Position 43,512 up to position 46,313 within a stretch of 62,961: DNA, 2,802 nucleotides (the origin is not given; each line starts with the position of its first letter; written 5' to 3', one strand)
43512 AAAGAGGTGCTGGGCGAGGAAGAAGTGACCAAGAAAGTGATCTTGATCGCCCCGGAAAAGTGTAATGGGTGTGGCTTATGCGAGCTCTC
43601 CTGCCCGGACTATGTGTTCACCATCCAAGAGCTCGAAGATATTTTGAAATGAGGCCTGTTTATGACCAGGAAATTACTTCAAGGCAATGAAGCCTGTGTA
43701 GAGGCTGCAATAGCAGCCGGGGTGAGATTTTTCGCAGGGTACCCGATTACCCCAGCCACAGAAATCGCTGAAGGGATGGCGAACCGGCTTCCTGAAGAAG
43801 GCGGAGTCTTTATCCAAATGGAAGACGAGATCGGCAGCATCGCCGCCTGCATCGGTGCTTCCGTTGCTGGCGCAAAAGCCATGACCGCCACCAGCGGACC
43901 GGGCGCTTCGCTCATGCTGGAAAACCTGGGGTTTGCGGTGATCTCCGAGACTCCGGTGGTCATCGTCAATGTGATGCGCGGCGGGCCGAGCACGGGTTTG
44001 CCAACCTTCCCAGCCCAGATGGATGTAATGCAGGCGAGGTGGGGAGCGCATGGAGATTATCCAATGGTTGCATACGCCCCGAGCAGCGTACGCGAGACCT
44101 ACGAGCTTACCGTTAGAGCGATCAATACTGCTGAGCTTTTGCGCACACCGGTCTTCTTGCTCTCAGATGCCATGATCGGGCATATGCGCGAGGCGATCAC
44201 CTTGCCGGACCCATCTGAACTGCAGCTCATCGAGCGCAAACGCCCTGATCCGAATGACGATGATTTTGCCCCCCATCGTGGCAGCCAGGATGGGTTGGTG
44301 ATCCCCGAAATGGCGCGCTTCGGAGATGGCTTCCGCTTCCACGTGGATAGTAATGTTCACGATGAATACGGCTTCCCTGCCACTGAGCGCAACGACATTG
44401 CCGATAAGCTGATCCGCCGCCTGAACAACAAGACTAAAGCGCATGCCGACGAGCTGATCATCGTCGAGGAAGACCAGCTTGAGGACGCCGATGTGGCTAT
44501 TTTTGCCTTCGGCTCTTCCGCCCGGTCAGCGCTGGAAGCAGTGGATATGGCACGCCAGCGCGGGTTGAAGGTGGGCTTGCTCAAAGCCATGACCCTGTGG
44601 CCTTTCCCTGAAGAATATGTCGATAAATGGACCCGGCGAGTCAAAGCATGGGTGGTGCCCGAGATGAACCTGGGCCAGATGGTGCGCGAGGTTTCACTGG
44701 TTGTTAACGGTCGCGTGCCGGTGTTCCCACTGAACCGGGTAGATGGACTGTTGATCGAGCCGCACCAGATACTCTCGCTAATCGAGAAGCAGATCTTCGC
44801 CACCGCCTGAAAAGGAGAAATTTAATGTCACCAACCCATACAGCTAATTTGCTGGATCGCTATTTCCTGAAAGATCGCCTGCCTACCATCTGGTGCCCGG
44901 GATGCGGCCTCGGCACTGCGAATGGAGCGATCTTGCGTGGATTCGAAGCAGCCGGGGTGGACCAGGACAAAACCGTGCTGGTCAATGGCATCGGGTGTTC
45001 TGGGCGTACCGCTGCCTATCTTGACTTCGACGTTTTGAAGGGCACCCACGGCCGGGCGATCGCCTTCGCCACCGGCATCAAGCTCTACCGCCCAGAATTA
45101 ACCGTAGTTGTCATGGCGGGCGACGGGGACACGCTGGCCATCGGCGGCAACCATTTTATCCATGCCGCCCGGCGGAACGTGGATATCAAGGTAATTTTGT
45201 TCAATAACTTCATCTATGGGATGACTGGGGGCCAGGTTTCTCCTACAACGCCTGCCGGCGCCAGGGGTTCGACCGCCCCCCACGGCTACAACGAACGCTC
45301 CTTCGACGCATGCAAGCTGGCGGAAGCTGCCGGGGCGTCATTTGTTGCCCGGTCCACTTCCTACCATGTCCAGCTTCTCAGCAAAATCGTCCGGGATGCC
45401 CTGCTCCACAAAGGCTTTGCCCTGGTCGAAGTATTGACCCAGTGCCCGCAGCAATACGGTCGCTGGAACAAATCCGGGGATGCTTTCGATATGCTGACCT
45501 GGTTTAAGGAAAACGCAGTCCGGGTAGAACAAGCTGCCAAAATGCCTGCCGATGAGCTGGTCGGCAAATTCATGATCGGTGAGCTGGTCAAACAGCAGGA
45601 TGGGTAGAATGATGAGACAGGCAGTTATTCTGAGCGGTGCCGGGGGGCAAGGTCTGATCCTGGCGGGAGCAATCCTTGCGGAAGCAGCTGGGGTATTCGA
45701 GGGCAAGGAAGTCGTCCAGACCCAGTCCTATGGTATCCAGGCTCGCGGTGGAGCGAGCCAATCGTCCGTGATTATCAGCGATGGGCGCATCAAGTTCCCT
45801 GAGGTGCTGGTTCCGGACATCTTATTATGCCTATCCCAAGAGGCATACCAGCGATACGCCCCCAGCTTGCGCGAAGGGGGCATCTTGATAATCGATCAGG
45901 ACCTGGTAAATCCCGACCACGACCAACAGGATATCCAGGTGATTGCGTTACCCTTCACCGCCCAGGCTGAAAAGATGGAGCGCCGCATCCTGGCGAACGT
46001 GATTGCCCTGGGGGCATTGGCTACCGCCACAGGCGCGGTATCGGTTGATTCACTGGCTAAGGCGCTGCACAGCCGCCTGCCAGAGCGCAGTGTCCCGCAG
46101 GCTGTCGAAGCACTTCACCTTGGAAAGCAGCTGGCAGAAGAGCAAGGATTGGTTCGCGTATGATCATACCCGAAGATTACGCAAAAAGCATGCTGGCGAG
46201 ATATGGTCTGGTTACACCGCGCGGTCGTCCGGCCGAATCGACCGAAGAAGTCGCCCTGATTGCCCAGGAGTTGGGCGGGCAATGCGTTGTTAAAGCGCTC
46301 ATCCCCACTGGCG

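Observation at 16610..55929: ~39 kb bidirectional catabolic super-operon linking sugar(-acid) cleavage to a W-AOR / OFOR / ADP-forming ligase module: candidate undescribed anaerobic pathway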

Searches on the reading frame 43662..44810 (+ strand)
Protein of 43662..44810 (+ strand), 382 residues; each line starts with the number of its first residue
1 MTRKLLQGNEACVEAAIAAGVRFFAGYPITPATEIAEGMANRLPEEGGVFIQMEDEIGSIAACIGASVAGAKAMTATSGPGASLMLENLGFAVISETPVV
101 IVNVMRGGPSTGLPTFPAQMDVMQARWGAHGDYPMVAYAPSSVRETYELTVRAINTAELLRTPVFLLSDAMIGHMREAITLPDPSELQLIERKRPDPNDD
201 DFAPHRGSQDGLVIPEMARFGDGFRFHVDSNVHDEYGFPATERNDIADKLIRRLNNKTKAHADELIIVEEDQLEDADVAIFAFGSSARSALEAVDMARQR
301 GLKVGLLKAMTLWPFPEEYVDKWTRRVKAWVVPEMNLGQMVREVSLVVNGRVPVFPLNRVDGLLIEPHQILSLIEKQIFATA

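Call 7: search_protein_families(library=pfam, proteins=[window:43662-44810:+])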
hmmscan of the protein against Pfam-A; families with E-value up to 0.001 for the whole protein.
window:43662-44810:+ (382 aa): 4 families
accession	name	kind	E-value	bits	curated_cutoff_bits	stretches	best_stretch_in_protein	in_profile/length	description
PF01855.24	POR_N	-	1.2e-69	235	27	1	14-248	1-226/231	Pyruvate flavodoxin/ferredoxin oxidoreductase, thiamine diP-bdg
PF17147.9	PFOR_II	-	1.4e-22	80.4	27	1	276-370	1-102/102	Pyruvate:ferredoxin oxidoreductase core domain II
PF02780.25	Transketolase_C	-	7.7e-07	29.5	25.9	1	274-334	8-68/124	Transketolase, C-terminal domain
PF02776.23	TPP_enzyme_N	-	0.00055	20.1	26.8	1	8-117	3-111/119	Thiamine pyrophosphate enzyme, N-terminal TPP binding domain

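Call 11: search_protein_families(library=ncbifam, proteins=[window:43662-44810:+], max_evalue=0.00001)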
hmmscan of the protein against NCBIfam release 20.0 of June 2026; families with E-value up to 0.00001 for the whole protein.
window:43662-44810:+ (382 aa): 13 families
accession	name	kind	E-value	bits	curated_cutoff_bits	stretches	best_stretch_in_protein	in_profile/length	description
NF006412.0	PRK08659.1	equivalog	1.9e-160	534.2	411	1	3-377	5-376/378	2-oxoacid:acceptor oxidoreductase subunit alpha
NF007206.0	PRK09627.1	equivalog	2.1e-114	382.3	579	1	6-374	6-372/375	2-oxoglutarate synthase subunit alpha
TIGR03710.1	OAFO_sf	subfamily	2.7e-106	356.4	482.75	1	3-372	193-559/561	2-oxoacid:acceptor oxidoreductase subunit alpha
NF005507.0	PRK07119.1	subfamily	3.1e-90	302.5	399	2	1-188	2-189/352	3-methyl-2-oxobutanoate dehydrogenase subunit VorB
NF041170.1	Oxoac_fdxalpha_Archa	equivalog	3.3e-64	217.3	800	1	5-336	237-581/636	2-oxoacid:ferredoxin oxidoreductase subunit alpha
NF040682.1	PorA_Arch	equivalog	1.1e-30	106.8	550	2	2-186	2-185/387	pyruvate synthase subunit PorA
NF006232.0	PRK08366.1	equivalog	3e-30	105.1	646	1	2-336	6-324/394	2-ketoisovalerate ferredoxin oxidoreductase subunit alpha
NF007201.0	PRK09622.1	equivalog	1.4e-28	99.9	590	2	6-171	13-176/405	2-oxoacid:ferredoxin oxidoreductase subunit alpha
NF006233.0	PRK08367.1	equivalog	7.7e-26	90.9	625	1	3-337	4-323/394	pyruvate ferredoxin oxidoreductase subunit alpha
NF045764.1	PhenlGlyoxDHPadG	equivalog_domain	6.6e-23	80.9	700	2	267-332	259-324/398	NADH-dependent phenylglyoxylate dehydrogenase subunit alpha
TIGR03336.1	IOR_alpha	equivalog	1.7e-17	63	650.9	1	3-183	2-176/595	indolepyruvate ferredoxin oxidoreductase subunit alpha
TIGR02176.1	pyruv_ox_red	equivalog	7.3e-12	44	911.35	1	5-329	3-319/1167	pyruvate:ferredoxin (flavodoxin) oxidoreductase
NF045791.1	OxalOxredalpha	equivalog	1.7e-11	43.8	500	0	3-87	4-90/395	oxalate oxidoreductase subunit alpha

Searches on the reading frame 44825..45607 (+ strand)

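Call 7: search_protein_families(library=pfam, proteins=[window:44825-45607:+])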
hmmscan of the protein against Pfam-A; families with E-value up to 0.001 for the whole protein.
window:44825-45607:+ (260 aa): 1 family
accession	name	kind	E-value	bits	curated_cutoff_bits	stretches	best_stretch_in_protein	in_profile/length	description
PF02775.26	TPP_enzyme_C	-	2.9e-34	118.5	21.9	1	56-203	2-151/151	Thiamine pyrophosphate enzyme, C-terminal TPP binding domain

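Call 42: search_protein_families(library=ncbifam, proteins=[window:44825-45607:+], max_evalue=1e-8)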
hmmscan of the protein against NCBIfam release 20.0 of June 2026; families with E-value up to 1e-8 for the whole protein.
window:44825-45607:+ (260 aa): 10 families
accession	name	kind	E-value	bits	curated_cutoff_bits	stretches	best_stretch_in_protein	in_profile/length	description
NF007207.0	PRK09628.1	equivalog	5.6e-84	282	364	1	10-258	5-253/277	2-oxoglutarate ferredoxin oxidoreductase subunit beta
TIGR02177.1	PorB_KorB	subfamily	5.6e-64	216.4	261.9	1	22-242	2-214/286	2-oxoacid:acceptor oxidoreductase, beta subunit, pyruvate/2-ketoisovalerate family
NF008820.0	PRK11866.1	equivalog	4.3e-63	213.4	402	1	17-240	12-226/287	2-oxoacid ferredoxin oxidoreductase subunit beta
NF041171.1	Oxoac_fdxbeta_Archa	equivalog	2.7e-58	197.6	423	1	23-209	5-191/296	2-oxoacid:ferredoxin oxidoreductase subunit beta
NF008821.0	PRK11869.1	equivalog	9.8e-54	182.2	438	1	21-233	14-218/286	2-oxoacid ferredoxin oxidoreductase subunit beta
NF008818.0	PRK11864.1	subfamily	4.1e-16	59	405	1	24-210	21-211/300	3-methyl-2-oxobutanoate dehydrogenase subunit beta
NF008819.1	PRK11865.1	equivalog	5.3e-15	55.4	405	1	24-211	21-216/300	pyruvate synthase subunit PorB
NF045792.1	OxalOxredbeta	equivalog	5.8e-13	48.5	590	1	93-211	103-229/311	oxalate oxidoreductase subunit beta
TIGR03336.1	IOR_alpha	equivalog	6.5e-12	44.6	650.9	1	20-208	355-532/595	indolepyruvate ferredoxin oxidoreductase subunit alpha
NF045766.1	PhenlGlyoxDHPadI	equivalog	5.1e-09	35.4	700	1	91-211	231-358/443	NADH-dependent phenylglyoxylate dehydrogenase subunit beta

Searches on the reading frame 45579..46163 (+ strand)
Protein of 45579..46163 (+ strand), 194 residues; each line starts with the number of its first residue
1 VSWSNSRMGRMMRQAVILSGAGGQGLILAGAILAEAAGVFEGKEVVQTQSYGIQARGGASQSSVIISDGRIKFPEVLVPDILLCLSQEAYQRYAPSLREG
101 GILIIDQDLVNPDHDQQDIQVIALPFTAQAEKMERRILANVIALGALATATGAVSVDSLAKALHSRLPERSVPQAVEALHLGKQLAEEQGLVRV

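Call 7: search_protein_families(library=pfam, proteins=[window:45579-46163:+])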
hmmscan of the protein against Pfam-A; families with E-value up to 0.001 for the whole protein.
window:45579-46163:+ (194 aa): 1 family
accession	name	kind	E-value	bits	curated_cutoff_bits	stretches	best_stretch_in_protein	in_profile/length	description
PF01558.24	POR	-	6.9e-34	117.9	27.4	1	22-182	1-171/173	Pyruvate ferredoxin/flavodoxin oxidoreductase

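Call 42: search_protein_families(library=ncbifam, proteins=[window:45579-46163:+], max_evalue=1e-8)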
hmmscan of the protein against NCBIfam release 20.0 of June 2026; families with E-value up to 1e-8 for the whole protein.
window:45579-46163:+ (194 aa): 16 families
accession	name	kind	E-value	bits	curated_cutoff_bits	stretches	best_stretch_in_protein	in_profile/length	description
NF006323.0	PRK08537.1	equivalog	5.3e-55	185.6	235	1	12-188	1-180/181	2-oxoacid:ferredoxin oxidoreductase subunit gamma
NF006211.0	PRK08338.1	equivalog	8.7e-32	109.9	239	1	17-182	4-164/170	2-oxoacid:ferredoxin oxidoreductase subunit gamma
NF006275.0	PRK08441.1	equivalog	1.8e-25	89.6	216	1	12-188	1-180/185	2-oxoglutarate-acceptor oxidoreductase subunit OorC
TIGR03710.1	OAFO_sf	subfamily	2.1e-21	76.1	482.75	1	16-189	4-176/561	2-oxoacid:acceptor oxidoreductase subunit alpha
TIGR02175.1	PorC_KorC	subfamily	5.1e-19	68.7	81.1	1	16-182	4-171/177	2-oxoacid:acceptor oxidoreductase, gamma subunit, pyruvate/2-ketoisovalerate family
NF045762.1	PhenlGlyoxDHPadE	equivalog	2.6e-17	63.3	300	1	16-183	4-176/187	NADH-dependent phenylglyoxylate dehydrogenase subunit gamma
NF005322.0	PRK06853.1-2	equivalog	3e-15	56.5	237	1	14-113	6-105/197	indolepyruvate oxidoreductase subunit beta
NF040683.1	PorC_Meth_Thtga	equivalog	1.8e-14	53.9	270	1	18-182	6-169/177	pyruvate synthase subunit PorC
NF005324.0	PRK06853.1-4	equivalog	1.4e-13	51.1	222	1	12-189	1-192/196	indolepyruvate oxidoreductase subunit beta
NF005325.0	PRK06853.1-5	equivalog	1.5e-13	50.9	230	1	13-112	3-102/192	indolepyruvate oxidoreductase subunit beta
NF004916.0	PRK06274.1-2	equivalog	2.2e-13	50.7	227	1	13-182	2-172/178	indolepyruvate oxidoreductase subunit beta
NF005323.0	PRK06853.1-3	equivalog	2.8e-13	50.3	238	1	12-112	5-104/197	indolepyruvate oxidoreductase subunit beta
NF006321.0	PRK08534.1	equivalog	5.8e-13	48.9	225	1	17-179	5-170/181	pyruvate ferredoxin oxidoreductase subunit gamma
TIGR03334.1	IOR_beta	equivalog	8.8e-11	42.1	205.8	0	16-112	3-98/189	indolepyruvate ferredoxin oxidoreductase subunit beta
NF010632.0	PRK14029.1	equivalog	5.4e-10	39.2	335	1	18-165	6-159/185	pyruvate/ketoisovalerate ferredoxin oxidoreductase subunit gamma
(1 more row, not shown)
